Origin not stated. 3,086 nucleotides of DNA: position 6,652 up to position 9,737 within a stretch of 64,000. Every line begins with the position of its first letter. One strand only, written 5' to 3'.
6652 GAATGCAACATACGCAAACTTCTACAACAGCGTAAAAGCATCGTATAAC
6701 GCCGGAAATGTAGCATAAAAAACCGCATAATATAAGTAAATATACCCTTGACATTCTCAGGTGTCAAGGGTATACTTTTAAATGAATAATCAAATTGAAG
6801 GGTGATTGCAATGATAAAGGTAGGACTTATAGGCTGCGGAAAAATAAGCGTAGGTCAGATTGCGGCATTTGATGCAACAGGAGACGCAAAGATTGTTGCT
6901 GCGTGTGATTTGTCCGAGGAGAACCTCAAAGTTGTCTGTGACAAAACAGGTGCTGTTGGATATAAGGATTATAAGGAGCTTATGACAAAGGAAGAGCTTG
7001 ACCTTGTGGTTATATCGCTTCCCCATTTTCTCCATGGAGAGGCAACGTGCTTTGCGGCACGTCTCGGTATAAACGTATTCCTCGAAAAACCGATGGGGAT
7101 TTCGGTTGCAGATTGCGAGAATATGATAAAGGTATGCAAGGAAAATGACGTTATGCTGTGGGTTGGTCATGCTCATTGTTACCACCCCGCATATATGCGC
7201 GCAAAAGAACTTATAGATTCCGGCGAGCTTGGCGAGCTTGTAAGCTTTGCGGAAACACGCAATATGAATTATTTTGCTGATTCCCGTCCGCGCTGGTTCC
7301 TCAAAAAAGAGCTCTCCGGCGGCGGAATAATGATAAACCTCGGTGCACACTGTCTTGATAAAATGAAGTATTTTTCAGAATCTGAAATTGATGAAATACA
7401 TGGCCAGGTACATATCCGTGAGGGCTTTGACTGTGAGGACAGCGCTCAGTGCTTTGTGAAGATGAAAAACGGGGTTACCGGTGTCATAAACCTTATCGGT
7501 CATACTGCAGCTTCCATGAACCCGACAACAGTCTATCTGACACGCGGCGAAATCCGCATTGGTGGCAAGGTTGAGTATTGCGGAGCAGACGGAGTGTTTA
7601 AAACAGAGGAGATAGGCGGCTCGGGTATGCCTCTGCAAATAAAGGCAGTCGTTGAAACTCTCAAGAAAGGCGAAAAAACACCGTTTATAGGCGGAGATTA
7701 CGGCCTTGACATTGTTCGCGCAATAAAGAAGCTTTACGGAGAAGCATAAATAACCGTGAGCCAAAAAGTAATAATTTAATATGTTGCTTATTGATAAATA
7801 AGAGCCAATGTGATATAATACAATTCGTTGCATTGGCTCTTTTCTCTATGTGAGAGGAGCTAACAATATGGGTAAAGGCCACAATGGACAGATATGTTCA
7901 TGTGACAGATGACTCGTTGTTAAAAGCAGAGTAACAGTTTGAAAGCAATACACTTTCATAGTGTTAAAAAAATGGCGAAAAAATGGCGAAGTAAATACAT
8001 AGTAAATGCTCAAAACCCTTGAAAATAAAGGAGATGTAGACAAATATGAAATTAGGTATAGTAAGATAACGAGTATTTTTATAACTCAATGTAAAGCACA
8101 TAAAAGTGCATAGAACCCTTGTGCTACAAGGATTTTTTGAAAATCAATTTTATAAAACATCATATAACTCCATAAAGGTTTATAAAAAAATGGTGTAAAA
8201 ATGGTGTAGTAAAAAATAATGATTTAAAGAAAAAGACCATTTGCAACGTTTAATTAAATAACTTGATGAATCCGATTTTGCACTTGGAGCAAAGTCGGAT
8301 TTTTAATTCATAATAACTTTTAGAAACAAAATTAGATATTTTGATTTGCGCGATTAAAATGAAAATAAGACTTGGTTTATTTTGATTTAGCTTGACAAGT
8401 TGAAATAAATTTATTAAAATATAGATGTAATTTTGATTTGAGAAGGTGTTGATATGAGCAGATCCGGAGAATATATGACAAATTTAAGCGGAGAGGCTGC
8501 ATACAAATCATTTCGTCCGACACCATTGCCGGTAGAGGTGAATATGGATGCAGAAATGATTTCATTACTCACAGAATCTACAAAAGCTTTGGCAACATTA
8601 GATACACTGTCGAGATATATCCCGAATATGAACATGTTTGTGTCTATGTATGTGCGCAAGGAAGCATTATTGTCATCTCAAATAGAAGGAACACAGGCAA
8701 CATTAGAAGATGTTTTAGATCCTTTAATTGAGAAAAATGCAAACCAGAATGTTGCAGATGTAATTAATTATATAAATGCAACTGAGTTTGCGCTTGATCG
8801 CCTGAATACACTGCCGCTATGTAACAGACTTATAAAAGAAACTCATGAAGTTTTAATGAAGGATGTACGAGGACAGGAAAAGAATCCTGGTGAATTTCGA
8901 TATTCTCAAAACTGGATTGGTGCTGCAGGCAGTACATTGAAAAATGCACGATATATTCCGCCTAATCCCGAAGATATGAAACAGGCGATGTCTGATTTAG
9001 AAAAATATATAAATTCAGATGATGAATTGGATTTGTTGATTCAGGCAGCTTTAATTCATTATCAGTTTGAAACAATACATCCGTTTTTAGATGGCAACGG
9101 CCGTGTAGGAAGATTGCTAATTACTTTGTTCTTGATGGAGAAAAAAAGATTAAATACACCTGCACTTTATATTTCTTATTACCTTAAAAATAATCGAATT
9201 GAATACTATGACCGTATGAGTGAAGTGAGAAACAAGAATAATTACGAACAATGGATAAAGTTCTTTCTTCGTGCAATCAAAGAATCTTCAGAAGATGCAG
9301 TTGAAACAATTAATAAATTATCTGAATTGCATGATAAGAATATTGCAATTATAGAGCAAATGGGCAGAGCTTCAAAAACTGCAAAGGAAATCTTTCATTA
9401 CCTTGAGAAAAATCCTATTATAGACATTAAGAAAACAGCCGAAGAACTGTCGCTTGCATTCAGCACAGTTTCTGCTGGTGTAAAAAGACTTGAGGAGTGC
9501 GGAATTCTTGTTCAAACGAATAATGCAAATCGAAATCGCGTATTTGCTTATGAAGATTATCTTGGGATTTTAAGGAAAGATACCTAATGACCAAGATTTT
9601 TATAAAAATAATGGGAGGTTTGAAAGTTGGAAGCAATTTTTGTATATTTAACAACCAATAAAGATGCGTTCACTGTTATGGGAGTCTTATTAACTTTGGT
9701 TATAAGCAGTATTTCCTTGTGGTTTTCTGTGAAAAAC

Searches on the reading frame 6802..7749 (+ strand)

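Call 44: search_protein_families(library=pfam, proteins=[window:6802-7749:+], max_evalue=0.001)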
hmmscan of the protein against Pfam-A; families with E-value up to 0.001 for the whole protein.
window:6802-7749:+ (315 aa): 4 families
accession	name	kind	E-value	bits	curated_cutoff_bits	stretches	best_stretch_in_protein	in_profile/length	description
PF01408.29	GFO_IDH_MocA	-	1.2e-25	90.9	24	1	5-123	1-120/120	Oxidoreductase family, NAD-binding Rossmann fold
PF22725.1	GFO_IDH_MocA_C3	-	1.9e-22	80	27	1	131-252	1-124/124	GFO/IDH/MocA C-terminal domain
PF02894.22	GFO_IDH_MocA_C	-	1.8e-07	31.6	22.9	1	135-244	1-114/218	Oxidoreductase family, C-terminal alpha/beta domain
PF22685.1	Gal80p_C-like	-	7e-06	26.7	29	1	129-203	1-78/152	Gal80p, C-terminal domain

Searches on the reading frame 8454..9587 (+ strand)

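Call 44: search_protein_families(library=pfam, proteins=[window:8454-9587:+], max_evalue=0.001)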
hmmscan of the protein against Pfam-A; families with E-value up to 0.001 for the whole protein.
window:8454-9587:+ (377 aa): 3 families
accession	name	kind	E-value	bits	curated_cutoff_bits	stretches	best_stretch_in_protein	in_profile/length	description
PF13784.11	Fic_N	-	1.4e-23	83.1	26.7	1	37-114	2-81/82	Fic/DOC family N-terminal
PF02661.23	Fic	-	3e-23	82.9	24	1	122-227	2-93/93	Fic/DOC family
PF13412.12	HTH_24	-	9.5e-05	22.3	21.9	1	308-352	3-47/48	Winged helix-turn-helix DNA-binding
